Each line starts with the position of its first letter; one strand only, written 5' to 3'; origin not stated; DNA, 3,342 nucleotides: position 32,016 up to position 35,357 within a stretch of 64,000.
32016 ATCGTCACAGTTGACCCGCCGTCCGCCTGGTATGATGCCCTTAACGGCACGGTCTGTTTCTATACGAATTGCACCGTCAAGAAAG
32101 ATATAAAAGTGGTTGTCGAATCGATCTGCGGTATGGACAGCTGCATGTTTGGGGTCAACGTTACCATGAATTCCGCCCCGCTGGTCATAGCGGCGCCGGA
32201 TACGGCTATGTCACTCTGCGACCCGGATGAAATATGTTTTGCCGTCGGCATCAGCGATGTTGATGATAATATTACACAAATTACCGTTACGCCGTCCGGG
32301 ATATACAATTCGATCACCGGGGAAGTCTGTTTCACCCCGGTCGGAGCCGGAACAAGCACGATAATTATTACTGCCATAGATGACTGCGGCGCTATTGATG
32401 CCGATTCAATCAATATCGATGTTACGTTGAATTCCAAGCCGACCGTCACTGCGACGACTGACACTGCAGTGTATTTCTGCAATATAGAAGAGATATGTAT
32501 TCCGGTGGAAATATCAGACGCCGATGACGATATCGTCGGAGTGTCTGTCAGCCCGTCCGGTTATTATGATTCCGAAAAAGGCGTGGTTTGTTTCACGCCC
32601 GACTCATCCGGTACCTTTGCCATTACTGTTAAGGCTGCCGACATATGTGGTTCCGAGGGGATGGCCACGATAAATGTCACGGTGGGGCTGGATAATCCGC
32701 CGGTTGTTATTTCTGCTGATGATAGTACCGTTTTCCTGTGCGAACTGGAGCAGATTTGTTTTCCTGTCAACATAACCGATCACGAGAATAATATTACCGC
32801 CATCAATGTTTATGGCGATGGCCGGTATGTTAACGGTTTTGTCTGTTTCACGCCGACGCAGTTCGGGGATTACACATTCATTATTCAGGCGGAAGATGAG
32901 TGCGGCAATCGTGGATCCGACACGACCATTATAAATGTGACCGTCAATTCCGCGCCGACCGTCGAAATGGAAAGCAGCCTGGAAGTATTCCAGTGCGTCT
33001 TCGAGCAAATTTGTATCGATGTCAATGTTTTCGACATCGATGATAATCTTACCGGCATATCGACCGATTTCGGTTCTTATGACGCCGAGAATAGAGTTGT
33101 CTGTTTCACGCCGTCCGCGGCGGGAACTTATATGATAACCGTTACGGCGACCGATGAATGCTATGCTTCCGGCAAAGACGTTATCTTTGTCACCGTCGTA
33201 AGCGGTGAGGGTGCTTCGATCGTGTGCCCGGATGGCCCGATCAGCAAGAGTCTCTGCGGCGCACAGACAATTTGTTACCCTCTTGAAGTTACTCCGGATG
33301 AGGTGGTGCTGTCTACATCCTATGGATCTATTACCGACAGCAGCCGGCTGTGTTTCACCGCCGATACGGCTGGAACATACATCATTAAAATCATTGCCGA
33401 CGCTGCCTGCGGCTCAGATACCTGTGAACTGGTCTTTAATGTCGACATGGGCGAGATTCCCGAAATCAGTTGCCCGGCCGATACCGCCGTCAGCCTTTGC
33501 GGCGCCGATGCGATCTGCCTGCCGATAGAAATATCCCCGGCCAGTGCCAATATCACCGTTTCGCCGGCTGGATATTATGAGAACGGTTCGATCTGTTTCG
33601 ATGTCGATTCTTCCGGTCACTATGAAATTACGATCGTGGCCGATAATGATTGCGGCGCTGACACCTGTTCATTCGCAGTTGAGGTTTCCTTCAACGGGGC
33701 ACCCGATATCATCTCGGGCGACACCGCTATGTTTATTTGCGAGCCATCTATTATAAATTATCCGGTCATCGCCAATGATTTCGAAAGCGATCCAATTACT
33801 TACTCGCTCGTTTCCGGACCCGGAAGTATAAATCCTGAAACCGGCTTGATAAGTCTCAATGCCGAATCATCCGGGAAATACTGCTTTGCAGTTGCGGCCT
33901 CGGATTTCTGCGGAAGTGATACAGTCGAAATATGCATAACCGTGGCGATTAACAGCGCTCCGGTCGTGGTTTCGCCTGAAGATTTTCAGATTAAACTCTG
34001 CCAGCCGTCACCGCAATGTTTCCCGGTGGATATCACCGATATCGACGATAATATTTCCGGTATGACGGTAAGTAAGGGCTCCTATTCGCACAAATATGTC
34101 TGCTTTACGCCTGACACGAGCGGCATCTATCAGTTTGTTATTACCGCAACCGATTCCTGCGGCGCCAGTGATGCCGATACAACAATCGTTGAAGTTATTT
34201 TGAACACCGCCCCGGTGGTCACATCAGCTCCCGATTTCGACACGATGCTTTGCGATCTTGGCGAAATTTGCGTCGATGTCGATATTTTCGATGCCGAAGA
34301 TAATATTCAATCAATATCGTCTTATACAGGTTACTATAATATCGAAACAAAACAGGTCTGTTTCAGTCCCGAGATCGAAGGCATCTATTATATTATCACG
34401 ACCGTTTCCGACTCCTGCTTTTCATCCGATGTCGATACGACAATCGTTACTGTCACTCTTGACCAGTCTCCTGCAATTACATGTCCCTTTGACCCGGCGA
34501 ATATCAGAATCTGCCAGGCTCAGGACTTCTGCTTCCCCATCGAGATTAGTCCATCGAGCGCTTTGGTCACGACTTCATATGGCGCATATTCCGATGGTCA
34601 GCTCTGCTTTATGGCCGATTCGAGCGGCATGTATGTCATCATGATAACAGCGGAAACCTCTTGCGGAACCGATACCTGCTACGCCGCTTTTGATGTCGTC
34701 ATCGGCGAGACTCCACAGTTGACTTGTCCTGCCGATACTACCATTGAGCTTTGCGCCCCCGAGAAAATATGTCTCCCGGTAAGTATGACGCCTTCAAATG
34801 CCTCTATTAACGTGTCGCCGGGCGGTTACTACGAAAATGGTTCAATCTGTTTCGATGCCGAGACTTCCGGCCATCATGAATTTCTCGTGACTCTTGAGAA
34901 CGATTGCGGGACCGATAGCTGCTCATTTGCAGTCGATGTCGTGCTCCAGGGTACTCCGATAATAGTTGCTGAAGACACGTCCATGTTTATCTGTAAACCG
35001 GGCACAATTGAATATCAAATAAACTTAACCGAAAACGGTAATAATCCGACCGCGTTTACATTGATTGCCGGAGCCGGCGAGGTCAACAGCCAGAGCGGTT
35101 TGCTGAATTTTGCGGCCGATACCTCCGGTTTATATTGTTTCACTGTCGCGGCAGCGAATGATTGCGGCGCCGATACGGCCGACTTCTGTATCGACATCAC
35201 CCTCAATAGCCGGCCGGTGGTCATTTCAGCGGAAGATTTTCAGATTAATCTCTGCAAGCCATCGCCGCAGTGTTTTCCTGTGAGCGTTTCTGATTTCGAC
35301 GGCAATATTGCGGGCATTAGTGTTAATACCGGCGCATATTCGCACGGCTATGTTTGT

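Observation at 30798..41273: Giant (about 3,491 aa) cysteine-rich Ig-like repeat protein exported by T9SS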

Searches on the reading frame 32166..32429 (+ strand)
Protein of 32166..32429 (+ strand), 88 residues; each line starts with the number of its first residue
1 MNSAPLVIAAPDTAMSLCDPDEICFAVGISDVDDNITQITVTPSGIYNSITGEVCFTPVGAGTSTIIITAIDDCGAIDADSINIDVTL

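Call 83: search_solved_structures(query=A5, max_evalue=1)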
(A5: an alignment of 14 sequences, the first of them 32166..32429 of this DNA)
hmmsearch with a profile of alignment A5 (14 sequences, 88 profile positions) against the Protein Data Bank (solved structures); distinct sequences matched with E-value up to 1: 8.
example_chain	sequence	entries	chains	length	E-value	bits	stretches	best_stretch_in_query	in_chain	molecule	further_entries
4m03_A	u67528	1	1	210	0.0001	25.4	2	38-87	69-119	Serine-rich adhesin for platelets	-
4m00_A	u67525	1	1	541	0.0099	19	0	39-87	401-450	Serine-rich adhesin for platelets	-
36gk_A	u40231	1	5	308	0.015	18.5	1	44-84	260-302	RTX protein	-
7skh_A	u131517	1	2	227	0.065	16.4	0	61-79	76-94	Cadherin-23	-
9kvu_A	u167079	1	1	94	0.21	14.8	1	22-86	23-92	bacterial immunoglobulin domain B1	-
4m02_A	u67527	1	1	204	0.26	14.5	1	39-87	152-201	Serine-rich adhesin for platelets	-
6nz0_Z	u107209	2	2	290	0.67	13.2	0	61-87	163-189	Dyslexia-associated protein KIAA0319-like protein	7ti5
4l9d_A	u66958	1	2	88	0.77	13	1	30-86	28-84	Protease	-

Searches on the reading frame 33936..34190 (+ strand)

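Call 31: search_protein_families(library=pfam, proteins=[window:33936-34190:+], max_evalue=1)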
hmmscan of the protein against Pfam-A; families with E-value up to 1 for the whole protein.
window:33936-34190:+ (85 aa): 3 families
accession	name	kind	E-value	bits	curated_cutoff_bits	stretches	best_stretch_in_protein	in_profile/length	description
PF17963.7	Big_9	-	0.0073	17.6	23.6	1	6-83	1-86/89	Bacterial Ig domain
PF22352.2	K319L-like_PKD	-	0.11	12.9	27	1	49-84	46-81/84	K319L-like, PKD domain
PF07495.19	Y_Y_Y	-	0.16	12.4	26.6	1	40-82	17-57/65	Y_Y_Y domain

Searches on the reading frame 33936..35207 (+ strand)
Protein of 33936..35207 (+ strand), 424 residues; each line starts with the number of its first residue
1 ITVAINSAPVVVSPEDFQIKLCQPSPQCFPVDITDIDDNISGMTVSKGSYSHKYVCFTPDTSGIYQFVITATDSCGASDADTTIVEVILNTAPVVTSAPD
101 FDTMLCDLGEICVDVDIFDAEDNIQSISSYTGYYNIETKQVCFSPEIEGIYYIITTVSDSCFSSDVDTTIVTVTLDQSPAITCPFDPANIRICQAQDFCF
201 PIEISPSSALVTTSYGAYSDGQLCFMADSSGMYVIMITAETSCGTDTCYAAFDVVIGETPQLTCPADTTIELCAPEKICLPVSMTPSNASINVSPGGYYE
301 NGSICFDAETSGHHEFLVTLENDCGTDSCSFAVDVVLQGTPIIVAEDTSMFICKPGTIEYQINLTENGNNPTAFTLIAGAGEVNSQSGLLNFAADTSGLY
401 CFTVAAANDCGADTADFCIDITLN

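Call 26: find_related_loci(query=window:33936-35207:+, collection=genome_contigs, flank=10000)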
Query window:33936-35207:+ (424 aa) in genome_contigs; peptide patterns used: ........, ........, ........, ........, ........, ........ (x = any residue, [..] = any of these).
31 stretches matched a pattern, but none encodes a relative of the query by tblastn (E <= 1e-3).

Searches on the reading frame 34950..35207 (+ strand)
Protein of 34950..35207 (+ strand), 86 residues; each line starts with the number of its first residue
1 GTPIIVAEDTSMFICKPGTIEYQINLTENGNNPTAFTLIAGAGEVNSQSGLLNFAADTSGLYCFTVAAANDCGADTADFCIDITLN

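Call 31: search_protein_families(library=pfam, proteins=[window:34950-35207:+], max_evalue=1)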
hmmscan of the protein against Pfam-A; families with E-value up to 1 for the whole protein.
window:34950-35207:+ (86 aa): 1 family
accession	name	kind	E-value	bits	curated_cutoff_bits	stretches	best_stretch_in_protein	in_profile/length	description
PF17481.7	Phage_sheath_domII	-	0.064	14.2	31.4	1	18-59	23-67/98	Phage tail sheath protein beta-sandwich domain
